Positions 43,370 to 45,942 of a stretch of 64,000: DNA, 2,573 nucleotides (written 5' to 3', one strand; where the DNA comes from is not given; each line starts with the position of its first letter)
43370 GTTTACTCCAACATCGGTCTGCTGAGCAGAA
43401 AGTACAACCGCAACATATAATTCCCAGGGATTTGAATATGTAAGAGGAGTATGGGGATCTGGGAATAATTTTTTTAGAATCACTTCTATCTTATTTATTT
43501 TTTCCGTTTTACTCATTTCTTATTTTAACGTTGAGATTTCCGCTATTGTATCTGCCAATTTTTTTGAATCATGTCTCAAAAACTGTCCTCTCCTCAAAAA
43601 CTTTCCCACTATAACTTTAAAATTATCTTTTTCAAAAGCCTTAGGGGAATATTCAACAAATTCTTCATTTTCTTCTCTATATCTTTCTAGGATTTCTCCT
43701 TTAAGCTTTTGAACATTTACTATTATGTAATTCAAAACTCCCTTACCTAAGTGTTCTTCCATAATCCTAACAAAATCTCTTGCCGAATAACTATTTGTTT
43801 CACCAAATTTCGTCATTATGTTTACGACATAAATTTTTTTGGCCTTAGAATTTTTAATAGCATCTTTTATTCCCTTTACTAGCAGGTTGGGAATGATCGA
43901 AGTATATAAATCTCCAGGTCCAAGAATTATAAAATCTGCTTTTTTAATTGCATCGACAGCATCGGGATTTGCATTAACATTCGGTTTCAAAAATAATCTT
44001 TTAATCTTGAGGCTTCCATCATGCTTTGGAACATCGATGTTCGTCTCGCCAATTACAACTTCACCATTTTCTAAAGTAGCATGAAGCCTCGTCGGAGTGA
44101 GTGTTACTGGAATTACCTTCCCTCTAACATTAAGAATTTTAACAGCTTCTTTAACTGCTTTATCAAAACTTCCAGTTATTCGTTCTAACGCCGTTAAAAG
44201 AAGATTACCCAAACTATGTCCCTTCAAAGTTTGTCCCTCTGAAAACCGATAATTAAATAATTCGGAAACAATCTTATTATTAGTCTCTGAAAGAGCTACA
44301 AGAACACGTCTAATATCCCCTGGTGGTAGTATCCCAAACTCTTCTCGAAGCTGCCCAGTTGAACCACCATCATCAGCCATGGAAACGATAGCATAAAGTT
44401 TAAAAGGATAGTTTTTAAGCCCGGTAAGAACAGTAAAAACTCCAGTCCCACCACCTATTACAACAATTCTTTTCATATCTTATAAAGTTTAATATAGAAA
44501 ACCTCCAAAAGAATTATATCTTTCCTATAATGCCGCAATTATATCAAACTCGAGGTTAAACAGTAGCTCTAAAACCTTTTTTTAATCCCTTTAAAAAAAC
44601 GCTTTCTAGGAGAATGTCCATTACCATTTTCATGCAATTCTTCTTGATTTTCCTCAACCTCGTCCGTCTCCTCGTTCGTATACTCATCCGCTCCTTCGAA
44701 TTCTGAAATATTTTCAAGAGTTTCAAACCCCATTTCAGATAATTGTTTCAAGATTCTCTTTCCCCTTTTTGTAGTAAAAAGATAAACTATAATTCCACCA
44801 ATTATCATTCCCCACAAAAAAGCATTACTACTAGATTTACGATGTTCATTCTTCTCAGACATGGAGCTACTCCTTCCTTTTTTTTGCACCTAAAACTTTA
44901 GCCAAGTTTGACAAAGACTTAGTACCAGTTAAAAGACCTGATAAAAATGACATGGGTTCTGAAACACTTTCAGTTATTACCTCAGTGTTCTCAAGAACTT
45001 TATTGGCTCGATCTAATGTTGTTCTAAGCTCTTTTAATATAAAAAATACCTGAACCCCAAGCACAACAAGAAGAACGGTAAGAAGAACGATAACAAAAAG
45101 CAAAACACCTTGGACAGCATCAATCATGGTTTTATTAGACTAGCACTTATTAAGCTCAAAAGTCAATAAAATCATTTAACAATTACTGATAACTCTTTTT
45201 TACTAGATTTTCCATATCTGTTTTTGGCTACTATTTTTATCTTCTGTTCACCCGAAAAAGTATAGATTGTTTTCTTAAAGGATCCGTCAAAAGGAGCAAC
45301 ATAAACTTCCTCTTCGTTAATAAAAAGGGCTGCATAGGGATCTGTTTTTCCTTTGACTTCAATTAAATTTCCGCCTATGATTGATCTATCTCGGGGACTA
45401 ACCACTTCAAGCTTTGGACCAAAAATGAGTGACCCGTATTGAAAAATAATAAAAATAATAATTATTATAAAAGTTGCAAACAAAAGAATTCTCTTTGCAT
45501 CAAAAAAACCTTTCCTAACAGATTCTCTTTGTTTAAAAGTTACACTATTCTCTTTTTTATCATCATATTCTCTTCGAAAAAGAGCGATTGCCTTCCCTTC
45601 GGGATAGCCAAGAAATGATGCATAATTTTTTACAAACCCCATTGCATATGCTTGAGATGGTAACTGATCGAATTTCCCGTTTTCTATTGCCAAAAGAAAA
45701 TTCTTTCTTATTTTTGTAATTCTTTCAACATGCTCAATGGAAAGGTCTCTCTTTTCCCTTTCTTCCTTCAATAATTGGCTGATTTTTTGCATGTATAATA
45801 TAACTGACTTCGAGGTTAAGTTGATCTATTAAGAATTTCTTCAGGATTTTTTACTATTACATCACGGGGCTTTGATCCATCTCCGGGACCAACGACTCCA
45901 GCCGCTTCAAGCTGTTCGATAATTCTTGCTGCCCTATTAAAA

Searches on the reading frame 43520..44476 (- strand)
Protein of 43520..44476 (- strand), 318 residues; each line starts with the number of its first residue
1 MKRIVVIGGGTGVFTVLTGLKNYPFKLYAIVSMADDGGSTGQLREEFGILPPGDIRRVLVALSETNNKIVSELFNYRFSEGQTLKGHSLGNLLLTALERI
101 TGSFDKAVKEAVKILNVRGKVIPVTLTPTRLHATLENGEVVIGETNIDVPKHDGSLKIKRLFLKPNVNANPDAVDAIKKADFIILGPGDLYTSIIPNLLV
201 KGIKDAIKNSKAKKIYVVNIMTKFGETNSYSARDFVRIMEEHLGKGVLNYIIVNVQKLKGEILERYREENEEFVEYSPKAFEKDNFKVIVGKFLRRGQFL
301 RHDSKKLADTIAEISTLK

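Call 37: search_protein_families(library=pfam, proteins=[window:43520-44476:-], max_evalue=0.00001)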
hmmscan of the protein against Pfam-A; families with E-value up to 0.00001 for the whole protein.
window:43520-44476:- (318 aa): 1 family
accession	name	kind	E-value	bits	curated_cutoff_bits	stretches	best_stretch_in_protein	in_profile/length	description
PF01933.23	CofD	-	2.6e-103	345.6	30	1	4-293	1-289/290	2-phospho-L-lactate transferase CofD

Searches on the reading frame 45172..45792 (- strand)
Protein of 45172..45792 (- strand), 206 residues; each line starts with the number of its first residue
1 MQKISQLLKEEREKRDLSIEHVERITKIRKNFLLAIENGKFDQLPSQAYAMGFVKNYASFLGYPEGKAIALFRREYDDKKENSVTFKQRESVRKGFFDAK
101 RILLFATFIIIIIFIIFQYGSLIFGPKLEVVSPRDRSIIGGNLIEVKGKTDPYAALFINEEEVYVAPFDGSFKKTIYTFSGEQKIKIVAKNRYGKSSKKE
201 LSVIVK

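Call 37: search_protein_families(library=pfam, proteins=[window:45172-45792:-], max_evalue=0.00001)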
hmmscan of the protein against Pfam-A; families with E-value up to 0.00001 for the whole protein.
window:45172-45792:- (206 aa): 3 families
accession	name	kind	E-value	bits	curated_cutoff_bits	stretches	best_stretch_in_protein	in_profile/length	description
PF13413.12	HTH_25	-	8.3e-21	74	24.6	1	7-63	1-57/62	Helix-turn-helix domain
PF09136.16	Glucodextran_B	-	1.7e-09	37.9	27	1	126-205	1-81/83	Glucodextranase, domain B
PF12844.13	HTH_19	-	1.8e-08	34.6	30.2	1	6-67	2-57/64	Helix-turn-helix domain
